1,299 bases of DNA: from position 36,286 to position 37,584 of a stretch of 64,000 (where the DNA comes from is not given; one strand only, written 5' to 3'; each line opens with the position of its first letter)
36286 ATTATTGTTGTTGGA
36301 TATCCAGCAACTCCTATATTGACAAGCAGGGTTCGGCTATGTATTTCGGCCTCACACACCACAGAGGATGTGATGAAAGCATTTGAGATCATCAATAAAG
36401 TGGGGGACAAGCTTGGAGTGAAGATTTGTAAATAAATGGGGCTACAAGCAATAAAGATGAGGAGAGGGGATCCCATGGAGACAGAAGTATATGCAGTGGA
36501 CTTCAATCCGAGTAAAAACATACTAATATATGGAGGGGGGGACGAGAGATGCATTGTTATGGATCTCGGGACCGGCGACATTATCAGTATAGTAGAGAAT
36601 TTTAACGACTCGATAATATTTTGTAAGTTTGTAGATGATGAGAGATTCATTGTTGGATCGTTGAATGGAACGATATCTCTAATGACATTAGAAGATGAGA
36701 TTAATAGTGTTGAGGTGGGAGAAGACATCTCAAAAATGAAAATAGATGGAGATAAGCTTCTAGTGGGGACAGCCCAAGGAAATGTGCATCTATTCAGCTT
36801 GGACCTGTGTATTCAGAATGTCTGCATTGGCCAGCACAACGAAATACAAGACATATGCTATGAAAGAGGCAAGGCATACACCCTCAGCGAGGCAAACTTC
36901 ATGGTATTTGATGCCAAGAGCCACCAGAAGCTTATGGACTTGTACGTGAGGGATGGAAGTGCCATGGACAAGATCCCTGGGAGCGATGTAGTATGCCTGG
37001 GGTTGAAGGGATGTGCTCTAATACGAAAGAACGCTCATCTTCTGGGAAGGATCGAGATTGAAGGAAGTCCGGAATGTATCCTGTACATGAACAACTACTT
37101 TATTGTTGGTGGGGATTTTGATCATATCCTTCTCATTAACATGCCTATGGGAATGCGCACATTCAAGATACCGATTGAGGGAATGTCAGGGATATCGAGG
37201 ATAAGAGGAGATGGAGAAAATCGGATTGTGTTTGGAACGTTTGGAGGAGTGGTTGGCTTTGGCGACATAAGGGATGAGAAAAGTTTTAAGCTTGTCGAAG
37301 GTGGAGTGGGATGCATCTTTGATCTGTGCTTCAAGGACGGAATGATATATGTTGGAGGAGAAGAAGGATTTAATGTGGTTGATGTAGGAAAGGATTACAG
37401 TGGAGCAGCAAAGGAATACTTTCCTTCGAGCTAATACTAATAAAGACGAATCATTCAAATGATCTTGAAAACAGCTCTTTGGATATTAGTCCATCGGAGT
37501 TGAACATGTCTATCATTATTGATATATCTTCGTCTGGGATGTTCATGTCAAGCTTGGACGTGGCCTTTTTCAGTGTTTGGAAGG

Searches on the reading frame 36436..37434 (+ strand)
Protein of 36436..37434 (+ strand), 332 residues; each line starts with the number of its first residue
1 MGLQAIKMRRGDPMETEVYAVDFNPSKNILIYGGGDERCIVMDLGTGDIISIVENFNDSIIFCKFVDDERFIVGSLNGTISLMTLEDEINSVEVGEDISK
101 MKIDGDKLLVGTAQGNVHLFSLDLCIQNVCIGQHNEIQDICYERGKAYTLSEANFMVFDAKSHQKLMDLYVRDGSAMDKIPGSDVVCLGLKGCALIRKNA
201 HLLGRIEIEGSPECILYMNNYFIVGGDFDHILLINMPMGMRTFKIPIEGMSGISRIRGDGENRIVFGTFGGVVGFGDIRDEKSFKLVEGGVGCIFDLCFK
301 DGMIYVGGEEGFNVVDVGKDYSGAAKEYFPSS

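Call 32: search_protein_families(library=pfam, proteins=[window:36436-37434:+], max_evalue=0.01)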
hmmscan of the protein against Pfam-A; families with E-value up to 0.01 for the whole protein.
window:36436-37434:+ (332 aa): 15 families
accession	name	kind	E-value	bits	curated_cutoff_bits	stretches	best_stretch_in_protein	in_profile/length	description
PF17005.11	WD40_like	-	6.3e-114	380.8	40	1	16-315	1-301/301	WD40-like domain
PF23775.1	Beta-prop_RIG_2nd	-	6e-07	29.6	80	1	14-124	36-148/278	RIG second beta-propeller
PF23414.1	Beta-prop_EML_2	-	6.2e-06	26.2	90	1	13-97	37-122/266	Echinoderm microtubule-associated protein second beta-propeller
PF25173.1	Beta-prop_WDR3_1st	-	1.1e-05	25.7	154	1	16-75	72-131/184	WDR3 first beta-propeller domain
PF25391.1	WD40_Gbeta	-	2.7e-05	23.7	150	1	18-168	100-263/340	G protein beta WD-40 repeat protein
PF24796.1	WDR55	-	3.3e-05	23.5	200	1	15-129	53-171/296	WDR55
PF24817.1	WD40_WDHD1_1st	-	4e-05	23.4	109.9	0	15-87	86-159/291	WDHD1 first WD40 domain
PF24807.1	WD40_CDC20-Fz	-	0.0002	21.2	200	1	27-125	20-123/292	CDC20/Fizzy WD40 domain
PF13570.13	Beta-prop_ACSF4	-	0.00066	19.6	133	0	24-124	100-204/329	Beta-alanine-activating enzyme, beta-propeller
PF25174.1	Beta-prop_THOC3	-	0.001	18.6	305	1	16-86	172-243/272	THOC3 beta-propeller domain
PF25175.1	Beta-prop_WDR5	-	0.0021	17.8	250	1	17-76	96-155/296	WDR5 beta-propeller domain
PF23760.1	Beta-prop_DCAF12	-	0.0027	17.1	27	1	16-93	68-148/381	DDB1- and CUL4-associated factor 12 beta propeller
PF00400.38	WD40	-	0.004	18.1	27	0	16-40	12-36/39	WD domain, G-beta repeat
PF12894.13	ANAPC4_WD40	-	0.0053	17.4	22.9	0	15-61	38-84/91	Anaphase-promoting complex subunit 4 WD40 domain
PF24814.1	WD40_Prp19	-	0.0072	15.9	320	0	17-88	8-81/281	Prp19 WD40 domain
